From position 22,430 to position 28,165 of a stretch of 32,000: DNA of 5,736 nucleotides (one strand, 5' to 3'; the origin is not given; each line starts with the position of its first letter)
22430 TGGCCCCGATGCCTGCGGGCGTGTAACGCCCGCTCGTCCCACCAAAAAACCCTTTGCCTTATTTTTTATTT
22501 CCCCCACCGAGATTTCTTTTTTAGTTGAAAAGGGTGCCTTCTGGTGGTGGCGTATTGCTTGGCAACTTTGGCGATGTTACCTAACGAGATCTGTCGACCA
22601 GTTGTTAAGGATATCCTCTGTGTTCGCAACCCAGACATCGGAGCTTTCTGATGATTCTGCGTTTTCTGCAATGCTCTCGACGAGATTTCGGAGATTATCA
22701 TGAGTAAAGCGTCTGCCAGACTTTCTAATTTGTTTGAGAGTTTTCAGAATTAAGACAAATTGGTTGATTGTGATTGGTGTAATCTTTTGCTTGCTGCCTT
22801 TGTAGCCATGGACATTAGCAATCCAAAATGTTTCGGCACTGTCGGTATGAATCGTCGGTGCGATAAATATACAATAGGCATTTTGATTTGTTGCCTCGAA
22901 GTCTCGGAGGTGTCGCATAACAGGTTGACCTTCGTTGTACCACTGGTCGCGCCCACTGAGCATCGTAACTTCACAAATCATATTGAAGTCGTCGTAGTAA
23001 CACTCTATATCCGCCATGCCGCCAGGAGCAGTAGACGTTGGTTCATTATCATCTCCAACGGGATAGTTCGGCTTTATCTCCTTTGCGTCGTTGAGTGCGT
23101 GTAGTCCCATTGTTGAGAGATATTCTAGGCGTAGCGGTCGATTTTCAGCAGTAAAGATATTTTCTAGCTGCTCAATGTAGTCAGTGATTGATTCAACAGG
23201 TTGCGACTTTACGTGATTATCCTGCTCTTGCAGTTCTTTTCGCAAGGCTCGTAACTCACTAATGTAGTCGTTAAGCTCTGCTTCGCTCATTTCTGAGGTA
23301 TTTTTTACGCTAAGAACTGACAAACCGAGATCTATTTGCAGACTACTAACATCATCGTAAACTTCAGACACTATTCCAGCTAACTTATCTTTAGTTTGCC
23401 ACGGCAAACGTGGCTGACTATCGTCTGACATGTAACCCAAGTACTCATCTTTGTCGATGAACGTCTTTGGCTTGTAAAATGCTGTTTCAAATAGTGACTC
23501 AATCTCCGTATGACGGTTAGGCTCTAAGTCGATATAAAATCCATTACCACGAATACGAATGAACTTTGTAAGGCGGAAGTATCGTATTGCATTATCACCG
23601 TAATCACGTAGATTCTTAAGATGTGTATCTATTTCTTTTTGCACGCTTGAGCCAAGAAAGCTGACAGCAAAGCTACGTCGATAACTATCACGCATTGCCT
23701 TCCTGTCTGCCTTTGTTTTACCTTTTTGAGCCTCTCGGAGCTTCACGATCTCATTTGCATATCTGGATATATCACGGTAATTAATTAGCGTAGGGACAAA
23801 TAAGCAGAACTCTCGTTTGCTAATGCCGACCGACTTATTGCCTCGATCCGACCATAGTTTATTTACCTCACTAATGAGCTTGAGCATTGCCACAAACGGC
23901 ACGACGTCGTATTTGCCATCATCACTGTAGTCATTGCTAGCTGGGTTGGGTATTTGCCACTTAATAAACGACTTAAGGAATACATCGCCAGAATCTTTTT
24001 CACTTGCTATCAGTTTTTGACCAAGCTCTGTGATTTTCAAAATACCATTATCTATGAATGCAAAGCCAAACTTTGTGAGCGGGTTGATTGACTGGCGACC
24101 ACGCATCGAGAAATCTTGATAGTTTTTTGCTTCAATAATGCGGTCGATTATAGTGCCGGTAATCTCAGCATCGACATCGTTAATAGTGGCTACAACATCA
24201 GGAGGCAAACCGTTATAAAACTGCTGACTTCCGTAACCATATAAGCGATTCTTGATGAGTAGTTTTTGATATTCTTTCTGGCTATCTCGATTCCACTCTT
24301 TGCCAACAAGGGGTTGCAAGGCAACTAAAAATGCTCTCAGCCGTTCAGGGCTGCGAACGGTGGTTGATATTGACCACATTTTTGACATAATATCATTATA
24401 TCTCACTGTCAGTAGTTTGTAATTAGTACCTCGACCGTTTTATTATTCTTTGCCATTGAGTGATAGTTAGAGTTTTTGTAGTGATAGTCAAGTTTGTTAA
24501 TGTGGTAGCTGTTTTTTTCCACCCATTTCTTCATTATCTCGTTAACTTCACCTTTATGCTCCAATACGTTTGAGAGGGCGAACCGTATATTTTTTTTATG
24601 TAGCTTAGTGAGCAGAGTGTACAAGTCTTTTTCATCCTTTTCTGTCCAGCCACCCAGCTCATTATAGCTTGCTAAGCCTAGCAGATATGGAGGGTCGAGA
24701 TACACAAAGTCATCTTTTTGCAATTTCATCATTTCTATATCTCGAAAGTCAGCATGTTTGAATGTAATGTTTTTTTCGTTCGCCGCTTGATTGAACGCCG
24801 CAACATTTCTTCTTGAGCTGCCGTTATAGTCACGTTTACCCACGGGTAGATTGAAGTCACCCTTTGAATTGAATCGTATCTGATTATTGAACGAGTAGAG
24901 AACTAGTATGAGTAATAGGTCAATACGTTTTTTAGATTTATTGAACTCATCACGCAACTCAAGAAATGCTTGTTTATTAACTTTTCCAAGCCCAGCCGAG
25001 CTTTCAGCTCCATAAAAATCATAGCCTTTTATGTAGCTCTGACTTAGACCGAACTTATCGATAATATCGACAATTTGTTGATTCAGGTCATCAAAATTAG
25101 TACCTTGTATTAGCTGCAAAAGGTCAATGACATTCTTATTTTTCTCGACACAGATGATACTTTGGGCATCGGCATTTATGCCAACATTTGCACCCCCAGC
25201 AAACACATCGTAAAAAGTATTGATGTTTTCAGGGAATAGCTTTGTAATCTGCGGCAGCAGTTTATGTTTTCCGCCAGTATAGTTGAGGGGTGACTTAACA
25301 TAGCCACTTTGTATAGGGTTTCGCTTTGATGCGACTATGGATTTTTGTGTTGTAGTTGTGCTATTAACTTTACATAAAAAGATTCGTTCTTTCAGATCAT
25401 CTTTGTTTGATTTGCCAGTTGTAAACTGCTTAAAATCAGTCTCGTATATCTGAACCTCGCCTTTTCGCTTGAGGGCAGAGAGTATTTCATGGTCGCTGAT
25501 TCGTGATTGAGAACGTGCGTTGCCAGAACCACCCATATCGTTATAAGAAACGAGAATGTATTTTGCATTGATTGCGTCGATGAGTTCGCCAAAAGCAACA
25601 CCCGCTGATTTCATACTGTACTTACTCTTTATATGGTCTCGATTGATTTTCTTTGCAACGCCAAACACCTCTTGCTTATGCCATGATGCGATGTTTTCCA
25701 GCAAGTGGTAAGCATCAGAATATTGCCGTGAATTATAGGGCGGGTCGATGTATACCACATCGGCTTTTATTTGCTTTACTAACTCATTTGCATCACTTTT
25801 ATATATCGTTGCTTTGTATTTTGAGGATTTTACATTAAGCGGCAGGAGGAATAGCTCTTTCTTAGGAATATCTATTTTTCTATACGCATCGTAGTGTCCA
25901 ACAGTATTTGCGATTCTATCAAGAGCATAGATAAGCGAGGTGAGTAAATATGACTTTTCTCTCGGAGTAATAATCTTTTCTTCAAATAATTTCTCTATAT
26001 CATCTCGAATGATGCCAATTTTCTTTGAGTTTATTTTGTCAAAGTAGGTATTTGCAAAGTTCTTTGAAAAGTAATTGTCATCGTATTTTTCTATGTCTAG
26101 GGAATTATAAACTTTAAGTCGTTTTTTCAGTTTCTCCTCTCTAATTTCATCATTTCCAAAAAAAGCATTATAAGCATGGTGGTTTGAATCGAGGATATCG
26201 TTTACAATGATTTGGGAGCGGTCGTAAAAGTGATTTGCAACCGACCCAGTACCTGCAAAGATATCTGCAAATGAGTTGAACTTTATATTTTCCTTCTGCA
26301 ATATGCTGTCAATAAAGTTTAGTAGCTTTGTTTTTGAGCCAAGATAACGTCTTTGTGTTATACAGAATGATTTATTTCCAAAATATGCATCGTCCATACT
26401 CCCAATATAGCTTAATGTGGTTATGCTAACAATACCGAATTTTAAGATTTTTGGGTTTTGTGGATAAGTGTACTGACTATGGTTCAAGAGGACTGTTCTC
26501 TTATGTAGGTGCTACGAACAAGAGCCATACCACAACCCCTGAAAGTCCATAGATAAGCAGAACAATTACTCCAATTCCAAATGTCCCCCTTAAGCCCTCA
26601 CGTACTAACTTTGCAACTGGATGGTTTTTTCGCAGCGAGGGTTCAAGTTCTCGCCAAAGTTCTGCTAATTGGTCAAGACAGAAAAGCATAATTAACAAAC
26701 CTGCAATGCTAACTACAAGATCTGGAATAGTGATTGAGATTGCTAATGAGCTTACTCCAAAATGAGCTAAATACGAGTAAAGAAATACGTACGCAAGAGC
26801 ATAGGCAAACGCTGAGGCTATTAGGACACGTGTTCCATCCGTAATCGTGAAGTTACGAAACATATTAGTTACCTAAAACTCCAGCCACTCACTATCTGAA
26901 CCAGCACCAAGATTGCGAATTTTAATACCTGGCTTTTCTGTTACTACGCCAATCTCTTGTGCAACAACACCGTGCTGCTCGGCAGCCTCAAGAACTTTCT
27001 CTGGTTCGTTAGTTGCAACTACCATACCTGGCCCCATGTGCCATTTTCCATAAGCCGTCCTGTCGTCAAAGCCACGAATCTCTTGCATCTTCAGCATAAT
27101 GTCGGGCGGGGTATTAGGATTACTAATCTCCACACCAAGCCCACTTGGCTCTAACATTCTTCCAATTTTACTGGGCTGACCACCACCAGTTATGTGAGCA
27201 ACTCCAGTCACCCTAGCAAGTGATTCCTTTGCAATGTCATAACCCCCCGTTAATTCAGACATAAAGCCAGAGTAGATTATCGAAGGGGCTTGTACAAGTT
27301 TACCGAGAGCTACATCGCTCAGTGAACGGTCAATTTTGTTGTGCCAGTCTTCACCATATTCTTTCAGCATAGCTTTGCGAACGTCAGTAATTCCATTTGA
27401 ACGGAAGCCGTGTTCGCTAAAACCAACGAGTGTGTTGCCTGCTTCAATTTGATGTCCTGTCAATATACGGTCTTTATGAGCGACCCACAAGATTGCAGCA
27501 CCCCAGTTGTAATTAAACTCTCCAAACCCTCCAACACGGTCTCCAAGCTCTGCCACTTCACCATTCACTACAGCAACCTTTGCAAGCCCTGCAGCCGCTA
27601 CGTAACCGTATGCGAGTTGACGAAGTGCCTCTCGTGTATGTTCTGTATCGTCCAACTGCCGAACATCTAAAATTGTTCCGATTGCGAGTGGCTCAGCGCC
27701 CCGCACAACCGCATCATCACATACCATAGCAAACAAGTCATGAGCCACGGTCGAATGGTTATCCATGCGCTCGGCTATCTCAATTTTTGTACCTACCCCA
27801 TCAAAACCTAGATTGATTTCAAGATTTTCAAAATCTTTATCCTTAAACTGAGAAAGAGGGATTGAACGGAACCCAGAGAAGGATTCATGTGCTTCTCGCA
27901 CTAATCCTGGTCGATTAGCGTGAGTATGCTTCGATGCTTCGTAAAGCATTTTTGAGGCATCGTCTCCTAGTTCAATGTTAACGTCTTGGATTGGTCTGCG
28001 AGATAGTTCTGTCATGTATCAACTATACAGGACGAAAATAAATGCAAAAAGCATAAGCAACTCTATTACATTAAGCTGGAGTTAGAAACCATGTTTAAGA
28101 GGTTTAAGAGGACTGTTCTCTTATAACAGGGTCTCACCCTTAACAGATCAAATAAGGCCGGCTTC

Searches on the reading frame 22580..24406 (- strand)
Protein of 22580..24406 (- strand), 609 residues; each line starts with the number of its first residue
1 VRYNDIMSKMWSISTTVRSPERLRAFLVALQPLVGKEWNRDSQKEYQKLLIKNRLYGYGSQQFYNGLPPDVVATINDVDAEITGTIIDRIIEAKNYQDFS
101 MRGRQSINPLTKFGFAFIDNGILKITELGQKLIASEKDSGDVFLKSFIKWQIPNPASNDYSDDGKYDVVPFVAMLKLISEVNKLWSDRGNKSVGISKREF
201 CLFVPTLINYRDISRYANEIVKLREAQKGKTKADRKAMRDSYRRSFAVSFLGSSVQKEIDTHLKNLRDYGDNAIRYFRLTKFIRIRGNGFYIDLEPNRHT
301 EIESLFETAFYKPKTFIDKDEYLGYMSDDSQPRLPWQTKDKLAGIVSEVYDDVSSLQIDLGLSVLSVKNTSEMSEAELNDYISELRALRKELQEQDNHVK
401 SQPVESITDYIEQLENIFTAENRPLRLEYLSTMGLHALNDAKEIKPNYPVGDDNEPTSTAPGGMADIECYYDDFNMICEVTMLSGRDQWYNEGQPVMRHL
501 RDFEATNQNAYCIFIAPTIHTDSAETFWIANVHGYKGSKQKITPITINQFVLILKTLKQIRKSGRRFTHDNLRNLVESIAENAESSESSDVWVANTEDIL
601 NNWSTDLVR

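Call 75: search_protein_families(library=pfam, proteins=[window:22580-24406:-], max_evalue=0.01)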
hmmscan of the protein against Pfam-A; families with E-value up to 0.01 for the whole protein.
window:22580-24406:- (609 aa): 1 family
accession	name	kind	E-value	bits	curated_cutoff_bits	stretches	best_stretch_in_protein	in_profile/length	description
PF09491.16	RE_AlwI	-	9.1e-96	321.9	23.1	1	120-552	12-440/441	AlwI restriction endonuclease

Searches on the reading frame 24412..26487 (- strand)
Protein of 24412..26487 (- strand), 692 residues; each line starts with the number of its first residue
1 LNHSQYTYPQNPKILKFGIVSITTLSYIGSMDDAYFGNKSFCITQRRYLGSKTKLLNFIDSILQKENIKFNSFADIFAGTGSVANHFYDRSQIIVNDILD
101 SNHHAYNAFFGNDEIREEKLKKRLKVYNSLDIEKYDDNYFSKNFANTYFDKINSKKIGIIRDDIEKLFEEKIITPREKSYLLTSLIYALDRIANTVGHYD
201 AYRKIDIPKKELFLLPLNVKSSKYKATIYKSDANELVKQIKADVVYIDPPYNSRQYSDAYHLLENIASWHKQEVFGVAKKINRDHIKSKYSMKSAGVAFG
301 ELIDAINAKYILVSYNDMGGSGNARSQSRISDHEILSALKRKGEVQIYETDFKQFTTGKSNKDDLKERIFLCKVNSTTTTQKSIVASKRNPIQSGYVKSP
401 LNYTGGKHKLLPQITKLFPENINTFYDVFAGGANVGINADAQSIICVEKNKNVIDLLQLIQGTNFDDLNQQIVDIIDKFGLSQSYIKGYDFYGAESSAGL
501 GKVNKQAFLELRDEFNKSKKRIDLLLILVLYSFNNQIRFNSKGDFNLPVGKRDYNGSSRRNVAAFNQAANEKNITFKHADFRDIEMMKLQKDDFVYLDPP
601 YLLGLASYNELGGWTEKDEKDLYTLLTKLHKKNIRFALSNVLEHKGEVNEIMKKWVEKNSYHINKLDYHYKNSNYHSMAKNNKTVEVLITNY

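Call 75: search_protein_families(library=pfam, proteins=[window:24412-26487:-], max_evalue=0.01)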
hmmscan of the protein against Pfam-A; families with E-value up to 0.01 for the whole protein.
window:24412-26487:- (692 aa): 2 families
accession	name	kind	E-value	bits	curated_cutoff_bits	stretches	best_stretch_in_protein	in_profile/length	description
PF02086.21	MethyltransfD12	-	3.5e-62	210.8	22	2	48-314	1-241/253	D12 class N6 adenine-specific DNA methyltransferase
PF03602.21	Cons_hypoth95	-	3.4e-13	50.1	24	1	218-267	83-140/182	Conserved hypothetical protein 95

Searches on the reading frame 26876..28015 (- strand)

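Call 75: search_protein_families(library=pfam, proteins=[window:26876-28015:-], max_evalue=0.01)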
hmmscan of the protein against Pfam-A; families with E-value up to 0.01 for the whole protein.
window:26876-28015:- (380 aa): 2 families
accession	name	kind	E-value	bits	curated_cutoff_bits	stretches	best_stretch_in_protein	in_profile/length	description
PF02769.27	AIRS_C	-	4.2e-15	56.7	23.1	1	192-366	2-153/156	AIR synthase related protein, C-terminal domain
PF00586.29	AIRS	-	4.7e-09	37.1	24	1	67-158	15-97/112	AIR synthase related protein, N-terminal domain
